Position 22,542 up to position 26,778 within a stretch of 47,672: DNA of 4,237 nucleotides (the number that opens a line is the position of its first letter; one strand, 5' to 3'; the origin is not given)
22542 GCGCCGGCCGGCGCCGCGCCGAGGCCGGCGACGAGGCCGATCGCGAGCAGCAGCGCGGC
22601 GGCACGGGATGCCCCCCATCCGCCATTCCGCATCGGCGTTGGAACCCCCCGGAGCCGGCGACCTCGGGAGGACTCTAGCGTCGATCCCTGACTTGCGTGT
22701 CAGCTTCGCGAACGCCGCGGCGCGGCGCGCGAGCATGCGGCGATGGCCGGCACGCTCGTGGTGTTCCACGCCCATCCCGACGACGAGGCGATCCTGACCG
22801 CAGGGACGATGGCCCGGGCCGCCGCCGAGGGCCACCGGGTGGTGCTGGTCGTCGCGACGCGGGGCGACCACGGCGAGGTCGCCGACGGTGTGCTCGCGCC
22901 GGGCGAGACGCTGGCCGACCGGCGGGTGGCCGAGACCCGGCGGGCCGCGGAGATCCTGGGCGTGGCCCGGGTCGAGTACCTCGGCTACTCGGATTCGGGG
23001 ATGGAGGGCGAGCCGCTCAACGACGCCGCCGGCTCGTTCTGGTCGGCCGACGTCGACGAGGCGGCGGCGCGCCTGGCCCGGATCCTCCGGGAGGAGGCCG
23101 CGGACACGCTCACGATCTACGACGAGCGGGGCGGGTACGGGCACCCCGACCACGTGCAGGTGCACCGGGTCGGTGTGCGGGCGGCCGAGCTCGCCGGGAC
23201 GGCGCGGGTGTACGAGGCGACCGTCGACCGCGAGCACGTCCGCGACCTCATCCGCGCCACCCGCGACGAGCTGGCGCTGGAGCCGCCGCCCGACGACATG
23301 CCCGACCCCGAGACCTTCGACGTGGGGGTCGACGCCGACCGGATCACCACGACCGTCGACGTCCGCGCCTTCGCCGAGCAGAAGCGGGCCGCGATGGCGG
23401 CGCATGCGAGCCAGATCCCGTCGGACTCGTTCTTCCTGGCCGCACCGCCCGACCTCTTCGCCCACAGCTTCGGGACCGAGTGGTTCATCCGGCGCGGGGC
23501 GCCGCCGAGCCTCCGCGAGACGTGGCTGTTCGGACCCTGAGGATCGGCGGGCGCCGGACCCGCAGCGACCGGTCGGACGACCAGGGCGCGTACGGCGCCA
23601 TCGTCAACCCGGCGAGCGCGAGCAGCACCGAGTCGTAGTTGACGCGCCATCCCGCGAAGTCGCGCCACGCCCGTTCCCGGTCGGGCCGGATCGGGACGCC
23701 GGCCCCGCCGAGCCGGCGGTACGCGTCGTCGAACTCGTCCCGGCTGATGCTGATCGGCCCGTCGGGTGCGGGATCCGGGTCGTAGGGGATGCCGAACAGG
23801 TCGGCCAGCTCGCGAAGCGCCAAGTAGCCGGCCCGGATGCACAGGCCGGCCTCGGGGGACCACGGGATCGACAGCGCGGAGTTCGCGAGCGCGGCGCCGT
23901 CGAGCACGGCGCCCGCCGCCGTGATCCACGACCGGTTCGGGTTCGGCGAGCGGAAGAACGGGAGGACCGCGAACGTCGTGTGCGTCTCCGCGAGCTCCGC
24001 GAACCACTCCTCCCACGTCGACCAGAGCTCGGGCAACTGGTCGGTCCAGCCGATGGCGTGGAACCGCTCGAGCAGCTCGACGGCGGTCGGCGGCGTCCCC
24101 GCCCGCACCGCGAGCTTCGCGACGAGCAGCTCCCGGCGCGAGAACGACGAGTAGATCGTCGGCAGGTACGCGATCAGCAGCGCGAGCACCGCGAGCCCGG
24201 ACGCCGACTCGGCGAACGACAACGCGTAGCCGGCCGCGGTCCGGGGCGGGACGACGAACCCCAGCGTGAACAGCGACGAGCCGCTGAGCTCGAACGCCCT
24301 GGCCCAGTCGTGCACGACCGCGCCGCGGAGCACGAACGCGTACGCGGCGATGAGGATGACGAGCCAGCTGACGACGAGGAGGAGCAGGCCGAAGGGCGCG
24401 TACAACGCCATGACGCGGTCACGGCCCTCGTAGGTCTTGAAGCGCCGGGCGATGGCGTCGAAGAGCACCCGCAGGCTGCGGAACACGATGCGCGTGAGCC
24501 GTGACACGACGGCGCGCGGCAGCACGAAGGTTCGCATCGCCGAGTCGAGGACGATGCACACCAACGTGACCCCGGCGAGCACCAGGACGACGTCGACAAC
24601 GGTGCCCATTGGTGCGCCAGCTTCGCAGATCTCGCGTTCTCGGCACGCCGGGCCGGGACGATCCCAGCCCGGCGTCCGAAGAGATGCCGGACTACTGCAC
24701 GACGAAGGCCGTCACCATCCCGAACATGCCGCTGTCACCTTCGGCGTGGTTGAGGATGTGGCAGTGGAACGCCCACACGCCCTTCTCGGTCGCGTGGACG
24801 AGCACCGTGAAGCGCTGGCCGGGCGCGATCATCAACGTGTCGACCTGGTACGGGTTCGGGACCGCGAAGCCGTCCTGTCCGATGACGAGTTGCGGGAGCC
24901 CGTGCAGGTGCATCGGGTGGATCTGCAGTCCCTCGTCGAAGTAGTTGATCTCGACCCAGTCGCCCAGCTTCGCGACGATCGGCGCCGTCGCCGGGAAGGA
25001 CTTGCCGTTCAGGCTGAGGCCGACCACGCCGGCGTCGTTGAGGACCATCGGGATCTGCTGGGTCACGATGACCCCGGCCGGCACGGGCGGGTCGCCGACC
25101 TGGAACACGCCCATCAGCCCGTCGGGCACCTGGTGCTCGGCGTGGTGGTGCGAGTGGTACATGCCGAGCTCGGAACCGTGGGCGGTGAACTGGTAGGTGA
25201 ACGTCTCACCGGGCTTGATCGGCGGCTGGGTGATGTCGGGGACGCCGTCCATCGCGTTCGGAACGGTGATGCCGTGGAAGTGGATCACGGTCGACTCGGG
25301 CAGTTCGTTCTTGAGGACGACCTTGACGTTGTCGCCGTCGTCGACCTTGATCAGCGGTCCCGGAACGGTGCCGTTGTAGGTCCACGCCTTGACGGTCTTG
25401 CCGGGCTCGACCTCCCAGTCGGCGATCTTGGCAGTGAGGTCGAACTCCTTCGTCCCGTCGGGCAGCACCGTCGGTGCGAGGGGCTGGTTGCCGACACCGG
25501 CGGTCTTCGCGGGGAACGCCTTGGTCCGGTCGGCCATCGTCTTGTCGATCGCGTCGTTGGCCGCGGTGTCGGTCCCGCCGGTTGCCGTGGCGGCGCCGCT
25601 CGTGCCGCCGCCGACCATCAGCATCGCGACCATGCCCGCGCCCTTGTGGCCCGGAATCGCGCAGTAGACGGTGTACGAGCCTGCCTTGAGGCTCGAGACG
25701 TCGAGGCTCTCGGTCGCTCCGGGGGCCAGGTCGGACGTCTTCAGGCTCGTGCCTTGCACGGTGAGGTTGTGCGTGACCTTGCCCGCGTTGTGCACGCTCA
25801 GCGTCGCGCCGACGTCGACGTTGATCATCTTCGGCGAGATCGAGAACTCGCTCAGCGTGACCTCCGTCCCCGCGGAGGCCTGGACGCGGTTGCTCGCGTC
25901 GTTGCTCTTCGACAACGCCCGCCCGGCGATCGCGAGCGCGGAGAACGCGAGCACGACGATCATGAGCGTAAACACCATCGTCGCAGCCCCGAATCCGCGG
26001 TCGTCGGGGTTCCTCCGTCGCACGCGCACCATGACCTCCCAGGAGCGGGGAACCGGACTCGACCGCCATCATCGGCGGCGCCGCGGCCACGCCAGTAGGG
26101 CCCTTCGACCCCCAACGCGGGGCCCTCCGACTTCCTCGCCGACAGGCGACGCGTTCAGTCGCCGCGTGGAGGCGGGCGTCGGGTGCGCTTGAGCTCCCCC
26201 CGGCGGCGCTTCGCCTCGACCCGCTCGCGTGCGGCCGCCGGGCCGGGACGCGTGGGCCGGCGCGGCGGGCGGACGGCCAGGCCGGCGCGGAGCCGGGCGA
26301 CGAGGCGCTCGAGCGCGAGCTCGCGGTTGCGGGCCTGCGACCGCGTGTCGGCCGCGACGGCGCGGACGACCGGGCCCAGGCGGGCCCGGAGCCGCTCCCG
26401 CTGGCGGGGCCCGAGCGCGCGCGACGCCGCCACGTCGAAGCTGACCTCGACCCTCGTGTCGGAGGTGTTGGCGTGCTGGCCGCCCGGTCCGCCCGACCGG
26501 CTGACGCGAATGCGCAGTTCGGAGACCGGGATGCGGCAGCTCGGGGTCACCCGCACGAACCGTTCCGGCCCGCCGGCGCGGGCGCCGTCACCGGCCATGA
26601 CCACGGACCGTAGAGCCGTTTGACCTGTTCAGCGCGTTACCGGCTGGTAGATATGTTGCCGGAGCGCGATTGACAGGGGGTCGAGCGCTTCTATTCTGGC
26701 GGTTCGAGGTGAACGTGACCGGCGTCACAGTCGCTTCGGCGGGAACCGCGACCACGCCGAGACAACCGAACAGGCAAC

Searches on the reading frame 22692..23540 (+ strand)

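Call 35: search_protein_families(library=pfam, proteins=[window:22692-23540:+], max_evalue=0.00001)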
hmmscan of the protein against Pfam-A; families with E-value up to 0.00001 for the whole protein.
window:22692-23540:+ (282 aa): 1 family
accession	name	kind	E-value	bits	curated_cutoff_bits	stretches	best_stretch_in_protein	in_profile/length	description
PF02585.22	PIG-L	-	6e-29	101.6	28.2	1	23-164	1-128/129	GlcNAc-PI de-N-acetylase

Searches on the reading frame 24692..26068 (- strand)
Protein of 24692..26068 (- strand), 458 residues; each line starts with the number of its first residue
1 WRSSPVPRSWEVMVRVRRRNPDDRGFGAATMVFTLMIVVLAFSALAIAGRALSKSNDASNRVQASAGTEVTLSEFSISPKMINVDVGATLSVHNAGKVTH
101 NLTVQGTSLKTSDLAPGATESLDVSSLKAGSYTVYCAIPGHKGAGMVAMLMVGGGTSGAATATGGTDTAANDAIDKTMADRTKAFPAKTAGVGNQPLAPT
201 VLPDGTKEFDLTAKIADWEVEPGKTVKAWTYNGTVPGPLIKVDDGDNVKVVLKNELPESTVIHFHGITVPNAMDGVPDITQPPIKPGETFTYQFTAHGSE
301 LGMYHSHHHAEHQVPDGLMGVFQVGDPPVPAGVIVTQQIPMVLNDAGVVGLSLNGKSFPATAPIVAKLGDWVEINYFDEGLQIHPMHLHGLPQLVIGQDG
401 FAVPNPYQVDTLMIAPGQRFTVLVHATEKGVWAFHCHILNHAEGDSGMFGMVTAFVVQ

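Call 35: search_protein_families(library=pfam, proteins=[window:24692-26068:-], max_evalue=0.00001)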
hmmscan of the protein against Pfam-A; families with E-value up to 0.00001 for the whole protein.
window:24692-26068:- (458 aa): 6 families
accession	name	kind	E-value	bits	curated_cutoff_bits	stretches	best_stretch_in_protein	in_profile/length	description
PF07732.21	Cu-oxidase_3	-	2.8e-39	134.3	21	1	217-327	6-117/119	Multicopper oxidase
PF07731.20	Cu-oxidase_2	-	2e-28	99.3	20.4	1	350-445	23-126/137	Multicopper oxidase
PF13473.12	Cupredoxin_1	-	6.5e-12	45.8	27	1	49-142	8-99/104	Cupredoxin-like domain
PF00127.26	Copper-bind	-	1.8e-09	38.4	21.2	1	73-152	10-98/99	Copper binding proteins, plastocyanin/azurin family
PF00394.28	Cu-oxidase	-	8.3e-09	36.2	21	1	387-450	84-146/157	Multicopper oxidase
PF06525.17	SoxE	-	1.3e-07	31.7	21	0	86-154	72-140/149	Sulfocyanin (SoxE) domain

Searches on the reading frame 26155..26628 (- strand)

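Call 37: search_protein_families(library=pfam, proteins=[window:26155-26628:-], max_evalue=0.00001)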
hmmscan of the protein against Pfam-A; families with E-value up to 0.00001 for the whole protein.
window:26155-26628:- (157 aa): 1 family
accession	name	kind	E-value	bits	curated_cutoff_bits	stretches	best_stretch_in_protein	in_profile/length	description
PF00472.26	RF-1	-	6.6e-15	55.5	35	1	31-119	5-72/116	RF-1 domain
